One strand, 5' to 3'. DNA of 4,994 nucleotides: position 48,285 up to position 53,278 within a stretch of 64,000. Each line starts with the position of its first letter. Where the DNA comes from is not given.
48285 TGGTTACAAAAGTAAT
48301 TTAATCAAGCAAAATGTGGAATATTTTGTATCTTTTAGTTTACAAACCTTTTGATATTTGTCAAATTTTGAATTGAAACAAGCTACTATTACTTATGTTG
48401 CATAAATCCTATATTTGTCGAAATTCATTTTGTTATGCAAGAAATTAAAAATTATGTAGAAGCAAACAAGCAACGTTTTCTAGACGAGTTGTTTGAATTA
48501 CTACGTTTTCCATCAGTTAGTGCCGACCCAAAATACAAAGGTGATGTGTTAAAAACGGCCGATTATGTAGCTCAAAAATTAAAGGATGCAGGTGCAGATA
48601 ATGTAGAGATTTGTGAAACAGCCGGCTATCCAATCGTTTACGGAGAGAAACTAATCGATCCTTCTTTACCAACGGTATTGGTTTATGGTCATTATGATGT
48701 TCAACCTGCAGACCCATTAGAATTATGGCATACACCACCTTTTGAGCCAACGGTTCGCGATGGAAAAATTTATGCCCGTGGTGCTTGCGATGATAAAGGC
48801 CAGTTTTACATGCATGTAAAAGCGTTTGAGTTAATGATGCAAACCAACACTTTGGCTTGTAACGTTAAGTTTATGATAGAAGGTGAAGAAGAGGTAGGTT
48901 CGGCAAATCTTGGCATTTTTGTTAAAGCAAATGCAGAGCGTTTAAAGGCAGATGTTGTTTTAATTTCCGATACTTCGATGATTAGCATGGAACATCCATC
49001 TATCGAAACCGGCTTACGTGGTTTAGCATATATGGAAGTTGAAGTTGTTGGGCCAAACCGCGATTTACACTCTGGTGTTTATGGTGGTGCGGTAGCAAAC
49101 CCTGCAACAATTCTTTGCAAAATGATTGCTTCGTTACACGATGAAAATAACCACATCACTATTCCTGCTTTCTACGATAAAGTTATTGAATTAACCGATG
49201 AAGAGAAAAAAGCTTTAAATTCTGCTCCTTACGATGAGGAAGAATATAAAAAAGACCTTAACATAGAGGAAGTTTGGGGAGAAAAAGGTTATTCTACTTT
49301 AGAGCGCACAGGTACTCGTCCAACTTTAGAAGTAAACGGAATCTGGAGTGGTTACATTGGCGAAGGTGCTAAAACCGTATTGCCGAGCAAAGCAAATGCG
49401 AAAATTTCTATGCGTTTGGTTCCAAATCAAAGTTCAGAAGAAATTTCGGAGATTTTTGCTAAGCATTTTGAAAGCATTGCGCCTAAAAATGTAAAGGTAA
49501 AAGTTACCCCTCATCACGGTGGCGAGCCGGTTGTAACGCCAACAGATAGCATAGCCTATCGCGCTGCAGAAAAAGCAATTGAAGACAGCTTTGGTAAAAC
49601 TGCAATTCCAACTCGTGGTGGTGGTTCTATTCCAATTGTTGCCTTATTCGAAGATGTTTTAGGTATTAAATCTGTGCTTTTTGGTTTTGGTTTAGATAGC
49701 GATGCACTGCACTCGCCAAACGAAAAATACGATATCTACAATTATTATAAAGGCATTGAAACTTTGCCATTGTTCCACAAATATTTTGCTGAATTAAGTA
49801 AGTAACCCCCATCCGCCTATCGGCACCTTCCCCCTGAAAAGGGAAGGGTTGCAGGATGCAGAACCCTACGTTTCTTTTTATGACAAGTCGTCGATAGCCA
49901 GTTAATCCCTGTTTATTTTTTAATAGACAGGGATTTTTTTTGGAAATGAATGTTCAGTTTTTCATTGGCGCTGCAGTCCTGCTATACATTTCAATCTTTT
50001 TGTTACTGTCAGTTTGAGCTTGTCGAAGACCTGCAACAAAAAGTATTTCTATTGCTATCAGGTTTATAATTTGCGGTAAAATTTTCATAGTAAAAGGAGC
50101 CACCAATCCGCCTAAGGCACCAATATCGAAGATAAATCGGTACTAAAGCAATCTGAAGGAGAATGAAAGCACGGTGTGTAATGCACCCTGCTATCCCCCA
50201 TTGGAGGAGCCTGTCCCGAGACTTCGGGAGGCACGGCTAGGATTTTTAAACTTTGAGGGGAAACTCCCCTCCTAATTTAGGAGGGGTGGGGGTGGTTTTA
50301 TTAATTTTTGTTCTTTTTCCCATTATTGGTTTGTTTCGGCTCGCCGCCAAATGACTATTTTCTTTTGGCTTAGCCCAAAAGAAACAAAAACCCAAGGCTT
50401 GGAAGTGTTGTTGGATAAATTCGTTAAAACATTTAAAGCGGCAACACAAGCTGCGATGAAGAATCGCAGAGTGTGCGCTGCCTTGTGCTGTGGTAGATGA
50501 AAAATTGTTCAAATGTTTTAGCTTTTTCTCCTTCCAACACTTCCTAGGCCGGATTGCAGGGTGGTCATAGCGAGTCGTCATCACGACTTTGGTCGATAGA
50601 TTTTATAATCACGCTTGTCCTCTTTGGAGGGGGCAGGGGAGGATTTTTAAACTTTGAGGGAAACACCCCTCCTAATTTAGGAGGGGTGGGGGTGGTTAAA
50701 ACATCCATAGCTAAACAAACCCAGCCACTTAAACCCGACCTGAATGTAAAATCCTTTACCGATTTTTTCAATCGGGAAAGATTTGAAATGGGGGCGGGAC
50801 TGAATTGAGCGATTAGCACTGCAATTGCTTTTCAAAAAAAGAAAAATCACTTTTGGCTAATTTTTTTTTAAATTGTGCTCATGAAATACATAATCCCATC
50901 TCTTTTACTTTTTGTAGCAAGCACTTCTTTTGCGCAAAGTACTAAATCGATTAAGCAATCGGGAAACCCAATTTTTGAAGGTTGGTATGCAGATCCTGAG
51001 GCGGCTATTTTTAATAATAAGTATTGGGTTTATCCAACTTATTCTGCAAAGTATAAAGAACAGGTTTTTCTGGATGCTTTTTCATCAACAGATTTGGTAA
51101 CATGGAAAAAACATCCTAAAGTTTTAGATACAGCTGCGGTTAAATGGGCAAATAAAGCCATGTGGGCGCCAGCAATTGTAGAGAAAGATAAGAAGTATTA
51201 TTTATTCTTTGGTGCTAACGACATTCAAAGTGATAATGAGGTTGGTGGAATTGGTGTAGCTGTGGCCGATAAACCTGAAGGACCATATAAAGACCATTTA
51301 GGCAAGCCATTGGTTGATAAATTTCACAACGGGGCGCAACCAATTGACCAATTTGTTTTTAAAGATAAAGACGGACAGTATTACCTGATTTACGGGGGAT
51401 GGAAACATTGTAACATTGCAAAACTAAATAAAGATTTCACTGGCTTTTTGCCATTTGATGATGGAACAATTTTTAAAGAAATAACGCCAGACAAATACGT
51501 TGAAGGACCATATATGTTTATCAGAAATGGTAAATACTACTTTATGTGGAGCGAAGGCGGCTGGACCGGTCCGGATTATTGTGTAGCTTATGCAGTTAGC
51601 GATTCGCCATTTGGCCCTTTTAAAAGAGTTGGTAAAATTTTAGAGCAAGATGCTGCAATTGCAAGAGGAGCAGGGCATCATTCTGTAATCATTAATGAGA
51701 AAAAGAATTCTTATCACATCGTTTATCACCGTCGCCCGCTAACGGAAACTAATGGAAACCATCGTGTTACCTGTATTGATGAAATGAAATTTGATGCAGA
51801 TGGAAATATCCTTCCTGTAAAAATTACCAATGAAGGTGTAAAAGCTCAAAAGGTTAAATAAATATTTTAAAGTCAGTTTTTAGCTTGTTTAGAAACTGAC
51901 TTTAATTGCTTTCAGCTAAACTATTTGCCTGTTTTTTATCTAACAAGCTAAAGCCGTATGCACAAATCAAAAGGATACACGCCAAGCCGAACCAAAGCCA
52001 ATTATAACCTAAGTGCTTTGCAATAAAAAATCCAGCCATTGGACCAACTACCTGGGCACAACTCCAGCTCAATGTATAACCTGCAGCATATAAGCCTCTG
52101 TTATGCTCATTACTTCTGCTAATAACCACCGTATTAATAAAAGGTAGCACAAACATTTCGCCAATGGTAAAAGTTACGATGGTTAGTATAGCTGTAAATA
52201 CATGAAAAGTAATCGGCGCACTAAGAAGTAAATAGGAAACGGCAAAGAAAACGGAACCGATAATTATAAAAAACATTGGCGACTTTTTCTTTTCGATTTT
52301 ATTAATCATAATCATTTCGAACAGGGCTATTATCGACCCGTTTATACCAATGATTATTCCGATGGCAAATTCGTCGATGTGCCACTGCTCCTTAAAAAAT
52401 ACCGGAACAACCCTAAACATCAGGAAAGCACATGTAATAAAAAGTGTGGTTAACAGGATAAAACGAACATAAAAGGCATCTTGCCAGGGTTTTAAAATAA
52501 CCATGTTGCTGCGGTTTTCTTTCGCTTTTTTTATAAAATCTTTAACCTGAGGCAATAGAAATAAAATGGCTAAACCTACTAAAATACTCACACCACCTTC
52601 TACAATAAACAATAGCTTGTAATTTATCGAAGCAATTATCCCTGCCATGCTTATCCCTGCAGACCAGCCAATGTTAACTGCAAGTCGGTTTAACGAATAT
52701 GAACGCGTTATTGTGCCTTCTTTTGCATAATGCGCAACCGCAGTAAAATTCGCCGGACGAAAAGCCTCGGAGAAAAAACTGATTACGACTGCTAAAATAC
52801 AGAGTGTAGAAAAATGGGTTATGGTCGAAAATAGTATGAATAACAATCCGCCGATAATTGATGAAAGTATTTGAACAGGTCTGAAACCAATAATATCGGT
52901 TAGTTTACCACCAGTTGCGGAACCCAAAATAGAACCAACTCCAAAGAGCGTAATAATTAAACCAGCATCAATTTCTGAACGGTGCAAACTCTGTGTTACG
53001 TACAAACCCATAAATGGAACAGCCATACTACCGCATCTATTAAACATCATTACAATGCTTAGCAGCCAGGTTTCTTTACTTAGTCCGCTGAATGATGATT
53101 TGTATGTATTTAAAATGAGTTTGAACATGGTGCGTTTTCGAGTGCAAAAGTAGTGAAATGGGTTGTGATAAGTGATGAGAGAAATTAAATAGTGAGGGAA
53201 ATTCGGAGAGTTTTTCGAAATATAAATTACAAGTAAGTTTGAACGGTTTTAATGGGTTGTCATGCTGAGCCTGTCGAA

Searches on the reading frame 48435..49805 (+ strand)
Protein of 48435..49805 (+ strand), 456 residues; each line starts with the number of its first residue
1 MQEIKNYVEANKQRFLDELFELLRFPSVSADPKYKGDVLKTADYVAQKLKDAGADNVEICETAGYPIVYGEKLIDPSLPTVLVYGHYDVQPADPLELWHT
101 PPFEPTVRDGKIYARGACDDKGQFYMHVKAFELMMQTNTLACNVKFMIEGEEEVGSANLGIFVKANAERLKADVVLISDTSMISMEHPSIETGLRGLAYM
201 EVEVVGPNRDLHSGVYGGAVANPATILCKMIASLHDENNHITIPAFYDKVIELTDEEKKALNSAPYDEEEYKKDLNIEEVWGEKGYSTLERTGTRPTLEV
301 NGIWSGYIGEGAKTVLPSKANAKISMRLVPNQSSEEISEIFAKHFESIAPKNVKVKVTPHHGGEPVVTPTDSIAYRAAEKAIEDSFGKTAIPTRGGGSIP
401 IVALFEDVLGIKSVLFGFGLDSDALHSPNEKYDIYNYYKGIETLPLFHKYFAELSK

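Call 47: search_protein_families(library=pfam, proteins=[window:48435-49805:+], max_evalue=0.00001)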
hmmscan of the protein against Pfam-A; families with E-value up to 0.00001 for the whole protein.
window:48435-49805:+ (456 aa): 2 families
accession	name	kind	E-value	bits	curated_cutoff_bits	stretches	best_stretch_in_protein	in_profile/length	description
PF01546.33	Peptidase_M20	-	2.6e-33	116.1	24.6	1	82-444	1-200/206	Peptidase family M20/M25/M40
PF07687.19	M20_dimer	-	9.7e-20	71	21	1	192-351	1-105/107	Peptidase dimerisation domain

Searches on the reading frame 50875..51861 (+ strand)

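Call 47: search_protein_families(library=pfam, proteins=[window:50875-51861:+], max_evalue=0.00001)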
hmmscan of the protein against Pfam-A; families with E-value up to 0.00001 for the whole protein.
window:50875-51861:+ (328 aa): 1 family
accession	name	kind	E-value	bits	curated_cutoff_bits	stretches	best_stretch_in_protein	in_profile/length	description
PF04616.20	Glyco_hydro_43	-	3.7e-53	181.2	32.2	1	30-311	2-287/288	Glycosyl hydrolases family 43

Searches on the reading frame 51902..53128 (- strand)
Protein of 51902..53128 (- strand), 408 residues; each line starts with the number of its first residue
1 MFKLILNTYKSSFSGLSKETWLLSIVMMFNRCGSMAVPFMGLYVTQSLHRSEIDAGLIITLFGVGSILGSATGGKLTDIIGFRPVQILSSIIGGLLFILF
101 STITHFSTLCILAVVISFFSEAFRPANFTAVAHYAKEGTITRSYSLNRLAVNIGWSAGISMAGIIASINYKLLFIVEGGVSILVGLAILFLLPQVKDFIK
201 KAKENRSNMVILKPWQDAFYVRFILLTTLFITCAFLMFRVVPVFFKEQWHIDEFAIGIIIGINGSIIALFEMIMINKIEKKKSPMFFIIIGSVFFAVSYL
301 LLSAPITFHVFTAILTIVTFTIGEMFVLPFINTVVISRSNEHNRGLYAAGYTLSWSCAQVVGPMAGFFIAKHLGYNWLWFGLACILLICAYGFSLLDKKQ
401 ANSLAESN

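Call 47: search_protein_families(library=pfam, proteins=[window:51902-53128:-], max_evalue=0.00001)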
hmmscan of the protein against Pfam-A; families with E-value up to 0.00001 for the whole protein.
window:51902-53128:- (408 aa): 1 family
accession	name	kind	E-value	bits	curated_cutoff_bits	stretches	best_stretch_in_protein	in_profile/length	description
PF07690.21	MFS_1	-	3.7e-41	141.6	33.4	2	25-347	3-331/347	Major Facilitator Superfamily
